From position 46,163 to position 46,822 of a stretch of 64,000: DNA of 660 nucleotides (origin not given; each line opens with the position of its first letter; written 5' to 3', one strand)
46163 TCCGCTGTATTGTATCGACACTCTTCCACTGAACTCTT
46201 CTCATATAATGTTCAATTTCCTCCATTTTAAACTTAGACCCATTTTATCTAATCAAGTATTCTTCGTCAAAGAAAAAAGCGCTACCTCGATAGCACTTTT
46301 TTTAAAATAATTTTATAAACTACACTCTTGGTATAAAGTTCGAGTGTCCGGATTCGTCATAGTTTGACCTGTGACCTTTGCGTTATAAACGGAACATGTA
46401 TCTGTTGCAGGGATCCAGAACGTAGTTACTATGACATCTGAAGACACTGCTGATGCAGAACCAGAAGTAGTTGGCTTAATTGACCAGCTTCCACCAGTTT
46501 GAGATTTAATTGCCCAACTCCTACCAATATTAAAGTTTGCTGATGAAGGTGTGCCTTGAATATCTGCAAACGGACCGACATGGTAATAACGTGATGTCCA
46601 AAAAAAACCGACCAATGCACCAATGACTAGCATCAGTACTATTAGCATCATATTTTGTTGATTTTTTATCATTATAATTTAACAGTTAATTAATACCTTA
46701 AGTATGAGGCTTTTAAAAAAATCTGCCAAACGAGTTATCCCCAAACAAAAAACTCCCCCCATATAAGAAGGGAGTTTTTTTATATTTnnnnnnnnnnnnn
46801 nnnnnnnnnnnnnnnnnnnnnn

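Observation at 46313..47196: Tandemly duplicated small signal-anchored proteins with a conserved N-terminal module and divergent Cys-containing C-termini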

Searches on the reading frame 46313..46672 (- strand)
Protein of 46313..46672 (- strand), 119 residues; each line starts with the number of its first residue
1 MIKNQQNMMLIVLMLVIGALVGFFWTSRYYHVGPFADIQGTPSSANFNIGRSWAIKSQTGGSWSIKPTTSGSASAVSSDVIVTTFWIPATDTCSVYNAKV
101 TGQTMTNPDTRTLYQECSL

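Call 7: search_protein_families(library=pfam, proteins=[window:46313-46672:-], max_evalue=1)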
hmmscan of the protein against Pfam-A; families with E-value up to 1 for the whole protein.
window:46313-46672:- (119 aa): 1 family
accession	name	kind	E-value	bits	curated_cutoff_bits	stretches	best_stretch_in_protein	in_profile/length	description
PF03672.18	UPF0154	-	0.14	12.6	27.1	1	11-30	1-20/60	Uncharacterised protein family (UPF0154)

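Call 10: find_homologous_proteins(query=window:46313-46672:-, max_evalue=0.01)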
Query window:46313-46672:- (119 aa): 1 proteins with E <= 0.01 among 8 candidates.
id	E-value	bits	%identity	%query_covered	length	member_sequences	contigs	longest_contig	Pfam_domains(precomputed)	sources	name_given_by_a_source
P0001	4.6e-68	244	100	93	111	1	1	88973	-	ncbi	-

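Call 11: find_encoding_contigs(protein=P0001, flank=3000, max_places=4)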
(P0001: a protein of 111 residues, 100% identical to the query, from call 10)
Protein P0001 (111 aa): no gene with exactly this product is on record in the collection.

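Call 15: find_related_loci(query=A2, collection=genome_contigs, flank=6000)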
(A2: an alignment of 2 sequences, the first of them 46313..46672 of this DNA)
Query A2 (119 aa) in genome_contigs; peptide patterns used: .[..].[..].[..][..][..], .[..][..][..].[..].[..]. (x = any residue, [..] = any of these).
599 stretches matched a pattern, but none encodes a relative of the query by tblastn (E <= 1e-3).

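Call 24: search_protein_representatives(alignment_id=A2)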
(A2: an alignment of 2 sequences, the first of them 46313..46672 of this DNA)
Query: 2 sequences, 125 profile positions. Proteins with E-value up to 0.001 (for the whole library): 14; up to 1e-10: 4; up to 1e-30: 2. The best 14 are listed.
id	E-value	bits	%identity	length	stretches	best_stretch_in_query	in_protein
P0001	1.6e-59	215.4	-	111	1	9-125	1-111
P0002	3.7e-43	162.6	-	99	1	1-125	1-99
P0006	8.3e-28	113.0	-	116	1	1-124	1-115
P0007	2.0e-13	66.6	-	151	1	4-119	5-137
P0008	1.5e-08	50.8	-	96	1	4-46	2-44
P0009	1.8e-08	50.6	-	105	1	4-51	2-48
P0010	1.2e-06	44.6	-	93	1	1-47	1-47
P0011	3.1e-06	43.3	-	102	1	5-67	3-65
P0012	1.0e-04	38.5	-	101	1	1-48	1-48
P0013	1.1e-04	38.3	-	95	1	11-48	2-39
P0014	2.7e-04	37.1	-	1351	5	12-82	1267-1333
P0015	4.1e-04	36.5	-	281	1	4-58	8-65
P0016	5.3e-04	36.1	-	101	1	7-86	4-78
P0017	9.6e-04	35.3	-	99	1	3-46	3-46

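Call 27: find_encoding_contigs(protein=P0006, flank=6000, max_places=3)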
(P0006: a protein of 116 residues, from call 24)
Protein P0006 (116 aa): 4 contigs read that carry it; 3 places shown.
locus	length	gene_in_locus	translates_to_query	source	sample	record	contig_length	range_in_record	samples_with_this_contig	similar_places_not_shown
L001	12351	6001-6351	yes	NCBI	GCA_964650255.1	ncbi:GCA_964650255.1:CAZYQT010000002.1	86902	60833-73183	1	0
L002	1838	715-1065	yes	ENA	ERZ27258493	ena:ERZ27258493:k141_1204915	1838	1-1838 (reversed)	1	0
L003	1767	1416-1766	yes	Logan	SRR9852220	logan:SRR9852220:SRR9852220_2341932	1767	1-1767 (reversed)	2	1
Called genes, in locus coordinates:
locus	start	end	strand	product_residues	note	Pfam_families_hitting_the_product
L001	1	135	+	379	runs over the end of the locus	PF01409:tRNA-synt_2d, PF03147:FDX-ACB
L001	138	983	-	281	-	-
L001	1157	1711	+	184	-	-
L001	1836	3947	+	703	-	PF02518:HATPase_c, PF00204:DNA_gyraseB, PF01751:Toprim, PF00986:DNA_gyraseB_C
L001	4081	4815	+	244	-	-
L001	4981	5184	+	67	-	PF00584:SecE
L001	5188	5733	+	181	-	PF02357:NusG, PF00467:KOW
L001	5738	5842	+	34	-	-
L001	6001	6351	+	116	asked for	-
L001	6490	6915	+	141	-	PF03946:Ribosomal_L11_N, PF00298:Ribosomal_L11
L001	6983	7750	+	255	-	-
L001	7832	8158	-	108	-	-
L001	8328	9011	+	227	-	PF00687:Ribosomal_L1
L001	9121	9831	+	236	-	-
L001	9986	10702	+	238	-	PF06559:DCD_N (weak), PF22769:DCD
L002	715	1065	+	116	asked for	-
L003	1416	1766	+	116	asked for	?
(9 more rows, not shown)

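Call 28: find_encoding_contigs(protein=P0007, flank=6000, max_places=3)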
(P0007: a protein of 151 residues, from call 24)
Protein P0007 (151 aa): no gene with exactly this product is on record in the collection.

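Call 29: find_encoding_contigs(protein=P0008, flank=6000, max_places=3)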
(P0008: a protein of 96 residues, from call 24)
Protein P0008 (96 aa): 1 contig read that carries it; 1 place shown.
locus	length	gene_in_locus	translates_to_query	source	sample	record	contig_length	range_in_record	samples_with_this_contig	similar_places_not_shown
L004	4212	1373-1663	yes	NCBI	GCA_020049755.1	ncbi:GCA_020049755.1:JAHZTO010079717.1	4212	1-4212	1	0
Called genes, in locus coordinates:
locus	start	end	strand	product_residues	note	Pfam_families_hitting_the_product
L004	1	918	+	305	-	?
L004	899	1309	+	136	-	PF00075:RNase_H, PF13456:RVT_3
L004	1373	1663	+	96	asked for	-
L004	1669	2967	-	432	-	PF08308:PEGA, PF24796:WDR55 (faint), PF23381:Beta-prop_IFT122_1st (faint)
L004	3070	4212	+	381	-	?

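Call 30: find_encoding_contigs(protein=P0009, flank=6000, max_places=3)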
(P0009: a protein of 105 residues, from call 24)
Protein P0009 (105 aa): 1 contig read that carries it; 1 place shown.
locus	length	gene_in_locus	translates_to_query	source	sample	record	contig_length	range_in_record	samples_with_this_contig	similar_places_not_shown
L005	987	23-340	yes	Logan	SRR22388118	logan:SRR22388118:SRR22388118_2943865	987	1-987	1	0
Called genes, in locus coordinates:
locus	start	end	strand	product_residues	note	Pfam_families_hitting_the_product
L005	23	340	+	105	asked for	-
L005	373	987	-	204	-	?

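Call 31: find_encoding_contigs(protein=P0010, flank=6000, max_places=3)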
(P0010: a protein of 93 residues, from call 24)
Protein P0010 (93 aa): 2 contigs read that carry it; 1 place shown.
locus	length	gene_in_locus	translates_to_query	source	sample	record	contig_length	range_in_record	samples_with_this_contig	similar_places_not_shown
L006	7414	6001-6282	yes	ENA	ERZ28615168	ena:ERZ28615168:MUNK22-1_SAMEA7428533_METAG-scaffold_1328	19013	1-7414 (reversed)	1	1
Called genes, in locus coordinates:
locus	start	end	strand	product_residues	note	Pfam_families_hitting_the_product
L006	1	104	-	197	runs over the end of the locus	-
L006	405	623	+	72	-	-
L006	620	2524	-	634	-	PF27096:UvrC_M, PF02151:UVR (weak), PF22920:UvrC_RNaseH, PF08459:UvrC_RNaseH_dom, PF14520:HHH_5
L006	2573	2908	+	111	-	-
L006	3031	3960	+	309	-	-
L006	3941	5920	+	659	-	-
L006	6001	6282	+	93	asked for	-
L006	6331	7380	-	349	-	PF00578:AhpC-TSA, PF08534:Redoxin, PF13905:Thioredoxin_8 (weak), PF17991:Thioredoxin_10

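Call 47: find_encoding_contigs(protein=P0011, flank=6000, max_places=3)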
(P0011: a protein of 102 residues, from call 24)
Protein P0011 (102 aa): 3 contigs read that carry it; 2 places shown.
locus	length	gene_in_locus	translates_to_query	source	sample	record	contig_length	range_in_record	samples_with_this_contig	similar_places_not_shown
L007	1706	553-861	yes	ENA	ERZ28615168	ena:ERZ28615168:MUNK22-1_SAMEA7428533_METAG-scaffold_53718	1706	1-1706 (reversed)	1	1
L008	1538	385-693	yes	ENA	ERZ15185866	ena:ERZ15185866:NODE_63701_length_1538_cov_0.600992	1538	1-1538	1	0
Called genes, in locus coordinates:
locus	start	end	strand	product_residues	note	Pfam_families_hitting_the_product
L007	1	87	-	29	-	?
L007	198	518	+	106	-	-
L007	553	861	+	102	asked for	-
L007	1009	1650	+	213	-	-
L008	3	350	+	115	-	?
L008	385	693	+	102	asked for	-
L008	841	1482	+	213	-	-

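Call 48: find_encoding_contigs(protein=P0013, flank=6000, max_places=3)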
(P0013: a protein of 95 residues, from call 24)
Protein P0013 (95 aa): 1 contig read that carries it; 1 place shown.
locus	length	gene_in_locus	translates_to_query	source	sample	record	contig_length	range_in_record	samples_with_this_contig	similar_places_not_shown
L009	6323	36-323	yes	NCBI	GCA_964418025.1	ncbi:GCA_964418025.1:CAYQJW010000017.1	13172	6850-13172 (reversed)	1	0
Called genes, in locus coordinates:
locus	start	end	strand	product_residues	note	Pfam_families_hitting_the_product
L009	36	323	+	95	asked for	-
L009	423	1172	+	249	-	-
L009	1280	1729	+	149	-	-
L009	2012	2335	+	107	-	PF00338:Ribosomal_S10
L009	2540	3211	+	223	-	PF00297:Ribosomal_L3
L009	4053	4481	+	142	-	PF00276:Ribosomal_L23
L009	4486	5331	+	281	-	PF00181:Ribosomal_L2_N, PF03947:Ribosomal_L2_C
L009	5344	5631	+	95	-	PF00203:Ribosomal_S19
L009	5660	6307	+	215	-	PF00237:Ribosomal_L22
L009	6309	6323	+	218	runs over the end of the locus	PF07650:KH_2, PF05316:VAR1 (faint), PF00189:Ribosomal_S3_C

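Call 50: find_encoding_contigs(protein=P0012, flank=6000, max_places=3)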
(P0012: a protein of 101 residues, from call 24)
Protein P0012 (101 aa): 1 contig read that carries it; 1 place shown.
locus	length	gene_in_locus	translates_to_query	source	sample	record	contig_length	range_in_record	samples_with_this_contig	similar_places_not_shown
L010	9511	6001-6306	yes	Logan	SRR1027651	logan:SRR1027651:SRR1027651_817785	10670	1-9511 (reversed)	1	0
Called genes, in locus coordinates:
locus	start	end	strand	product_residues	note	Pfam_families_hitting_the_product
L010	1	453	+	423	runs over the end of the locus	PF00162:PGK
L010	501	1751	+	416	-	PF03952:Enolase_N, PF00113:Enolase_C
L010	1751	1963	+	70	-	PF07866:DUF1653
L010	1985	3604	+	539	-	PF01676:Metalloenzyme, PF06415:iPGM_N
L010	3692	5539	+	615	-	PF01368:DHH, PF02272:DHHA1, PF17768:RecJ_OB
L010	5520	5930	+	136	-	PF00075:RNase_H, PF13456:RVT_3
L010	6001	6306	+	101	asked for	-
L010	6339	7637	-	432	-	PF08308:PEGA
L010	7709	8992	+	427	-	PF00275:EPSP_synthase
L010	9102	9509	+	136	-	?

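Call 51: find_encoding_contigs(protein=P0015, flank=6000, max_places=3)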
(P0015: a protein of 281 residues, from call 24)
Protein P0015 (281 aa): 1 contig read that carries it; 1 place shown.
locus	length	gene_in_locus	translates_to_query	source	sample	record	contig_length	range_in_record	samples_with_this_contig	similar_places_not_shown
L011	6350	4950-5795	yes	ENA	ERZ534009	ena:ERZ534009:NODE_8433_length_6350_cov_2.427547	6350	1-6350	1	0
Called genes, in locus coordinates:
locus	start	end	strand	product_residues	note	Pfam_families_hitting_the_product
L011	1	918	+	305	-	?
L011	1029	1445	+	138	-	PF00164:Ribosom_S12_S23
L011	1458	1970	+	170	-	PF00177:Ribosomal_S7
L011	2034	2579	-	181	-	-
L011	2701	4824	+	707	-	PF00009:GTP_EFTU, PF03144:GTP_EFTU_D2, PF22042:EF-G_D2, PF14492:EFG_III, PF16658:RF3_C (weak), PF03764:EFG_IV, PF00679:EFG_C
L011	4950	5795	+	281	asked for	-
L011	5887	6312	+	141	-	-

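Call 52: find_encoding_contigs(protein=P0016, flank=6000, max_places=3)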
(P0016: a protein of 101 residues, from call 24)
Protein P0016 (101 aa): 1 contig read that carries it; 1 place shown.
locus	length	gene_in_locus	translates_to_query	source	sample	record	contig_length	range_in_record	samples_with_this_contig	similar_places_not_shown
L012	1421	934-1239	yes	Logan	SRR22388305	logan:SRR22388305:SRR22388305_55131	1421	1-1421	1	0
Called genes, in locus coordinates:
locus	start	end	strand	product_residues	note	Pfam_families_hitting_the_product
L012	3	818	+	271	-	?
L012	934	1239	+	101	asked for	-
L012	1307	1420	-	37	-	?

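Call 61: search_protein_families(library=ncbifam, alignment_id=A3, max_evalue=1)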
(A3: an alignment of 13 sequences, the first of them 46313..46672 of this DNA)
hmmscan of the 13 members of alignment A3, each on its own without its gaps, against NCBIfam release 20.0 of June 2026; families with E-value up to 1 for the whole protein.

A. member 1, window:46313-46672:- (119 aa): 0 families

B. families by the number of members that match (of 13 scanned): 7 families
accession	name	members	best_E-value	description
NF041681.1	HGxxPAAW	1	0.00069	HGxxPAAW family protein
NF041692.1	Shig_StxB_2f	1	0.061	Shiga toxin Stx2f subunit B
NF047821.1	NactlManKinNanK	1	0.088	N-acetylmannosamine kinase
NF041704.1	Shig_StxB_2e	1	0.1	Shiga toxin Stx2e subunit B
NF003461.0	PRK05082.1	1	0.12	N-acetylmannosamine kinase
NF007670.0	PRK10344.1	1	0.15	DNA-binding transcriptional regulator SfsB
NF033660.0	Shiga_Stx2B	1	0.21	Shiga toxin Stx2 subunit B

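Call 65: predict_structure(alignment_id=A3)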
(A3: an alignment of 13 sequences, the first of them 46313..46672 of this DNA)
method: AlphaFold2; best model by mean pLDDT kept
length: 119 residues; sequences in the alignment: 13
mean_pLDDT: 69.5   pTM: 0.37
mean pLDDT of the five models: 69.5, 68.2, 67.7, 66.0, 65.7
residues with pLDDT >= 90: 16; 70-90: 51; 50-70: 17; < 50: 35
segments of 3 or more residues with pLDDT < 50: 46-51, 56-81
pLDDT, mean of each block of 10 residues (from residue 1): 87 96 86 71 47 44 44 43 74 82 79 82
secondary structure, 60 per line:
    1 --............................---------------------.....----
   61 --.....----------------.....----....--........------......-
elements in order: H3-30 E52-56 E63-67 E84-88 H93-96 E99-106 E113-118

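Call 69: fold_search(model_id=the predicted structure, library=pdb)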
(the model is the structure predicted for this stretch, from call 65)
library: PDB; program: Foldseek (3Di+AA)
matches with E <= 10: 48; with E <= 0.001: 0
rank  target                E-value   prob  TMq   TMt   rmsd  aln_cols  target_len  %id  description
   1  2g0b_B                3.5e+00  0.21  0.23  0.15   2.7        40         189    8  The structure of FeeM, an N-acyl amino acid synthase from uncultured soil microbes (released 2006-09-26)
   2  3nrb_C                3.8e+00  0.04  0.13  0.07   3.8        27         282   15  Crystal structure of a formyltetrahydrofolate deformylase (purU, PP_1943) from PSEUDOMONAS PUTIDA KT2440 at 2.05 A res (released 2010-07-28)
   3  3fix_A                4.0e+00  0.03  0.14  0.11   5.3        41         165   12  Crystal structure of a putative n-acetyltransferase (ta0374) from thermoplasma acidophilum (released 2009-01-13)
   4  2g0b_G                4.3e+00  0.18  0.23  0.17   2.8        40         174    8  The structure of FeeM, an N-acyl amino acid synthase from uncultured soil microbes (released 2006-09-26)
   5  2g0b_C                4.9e+00  0.16  0.23  0.16   2.8        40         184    8  The structure of FeeM, an N-acyl amino acid synthase from uncultured soil microbes (released 2006-09-26)
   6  2nrq                  5.2e+00  0.04  0.17  0.15   5.6        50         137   12  Crystal structure of protein SSO0741 from Sulfolobus solfataricus, Pfam DUF54 (released 2006-11-28)
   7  6uzc_A                5.2e+00  0.04  0.14  0.04  10.7        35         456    8  Portal vertex structure of bacteriophage T4 (released 2020-04-29)
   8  1zhq_A                5.6e+00  0.11  0.18  0.19   2.2        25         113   24  Crystal structure of apo MVL (released 2005-06-07)
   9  9a3a_MODEL_1_A        5.6e+00  0.08  0.27  0.18  12.6       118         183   14  Model of E. coli MlaD by in-cell photo-crosslinking MS and deep learning (released 2023-02-24)
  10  3rgf_A                5.6e+00  0.06  0.15  0.06   2.2        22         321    4  Crystal Structure of human CDK8/CycC (released 2011-08-10)
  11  6ccf_A                5.6e+00  0.04  0.16  0.09   7.0        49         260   14  Crystal Structure of the Human CAMKK1A in complex with Hesperadin (released 2018-03-07)
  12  6qtg_A                5.9e+00  0.06  0.15  0.06   2.1        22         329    4  Crystal structure of human CDK8/CYCC in complex with BI-1347 (released 2020-03-18)
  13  9h3g_Ia               5.9e+00  0.05  0.14  0.09   3.2        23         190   17  Structure of the Arabidopsis thaliana 80S ribosome in complex with P- and E-site tRNAs and mRNA (released 2026-02-04)
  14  8eq6_A                5.9e+00  0.04  0.12  0.18   7.2        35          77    8  PD1 signaling receptor bound to FAB Complex (released 2023-10-11)
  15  9hfm_8                5.9e+00  0.04  0.17  0.20   4.9        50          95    8  Translation-initiation state of human mitochondrial ribosome small subunit (State D) (released 2025-04-23)
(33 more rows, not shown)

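Call 78: search_solved_structures(query=A3, max_evalue=10)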
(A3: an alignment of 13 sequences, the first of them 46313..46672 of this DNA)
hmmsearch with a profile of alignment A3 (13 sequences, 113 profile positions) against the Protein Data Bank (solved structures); distinct sequences matched with E-value up to 10: 7.
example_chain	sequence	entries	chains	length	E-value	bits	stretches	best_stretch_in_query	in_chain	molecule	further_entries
7bgi_6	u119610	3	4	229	1.1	13.2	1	19-39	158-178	Chlorophyll a-b binding protein, chloroplastic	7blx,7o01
7d0j_6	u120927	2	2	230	1.1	13.2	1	19-39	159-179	Chlorophyll a-b binding protein, chloroplastic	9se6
6jo5_6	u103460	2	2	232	1.1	13.2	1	19-39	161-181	Chlorophyll a-b binding protein, chloroplastic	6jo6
7dz7_6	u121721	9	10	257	1.3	13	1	19-39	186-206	Chlorophyll a-b binding protein, chloroplastic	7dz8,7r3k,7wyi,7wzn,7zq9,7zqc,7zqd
6ijj_6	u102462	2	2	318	1.6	12.7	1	19-39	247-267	Lhca6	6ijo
8cmo_6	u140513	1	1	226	1.9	12.4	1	19-39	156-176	Light-harvesting protein of photosystem I Lhca6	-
6lo8_A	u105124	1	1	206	2.8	11.9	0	6-32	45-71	Mitochondrial import inner membrane translocase subunit TIM22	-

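Call 81: search_protein_families(library=pfam, alignment_id=A3, max_evalue=10)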
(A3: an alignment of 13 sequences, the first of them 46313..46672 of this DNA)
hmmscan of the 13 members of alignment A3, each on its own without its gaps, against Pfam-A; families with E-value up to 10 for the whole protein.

A. member 1, window:46313-46672:- (119 aa): 2 families
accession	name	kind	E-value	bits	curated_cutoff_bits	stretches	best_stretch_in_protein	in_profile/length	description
PF03672.18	UPF0154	-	0.14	12.6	27.1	1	11-30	1-20/60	Uncharacterised protein family (UPF0154)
PF03597.20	FixS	-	1.5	9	23.1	1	9-27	7-25/44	Cytochrome oxidase maturation protein cbb3-type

B. families by the number of members that match (of 13 scanned): 3 families
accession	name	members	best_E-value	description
PF05038.18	Cytochrom_B558a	1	0.11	Cytochrome Cytochrome b558 alpha-subunit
PF03672.18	UPF0154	1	0.14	Uncharacterised protein family (UPF0154)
PF03597.20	FixS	1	1.5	Cytochrome oxidase maturation protein cbb3-type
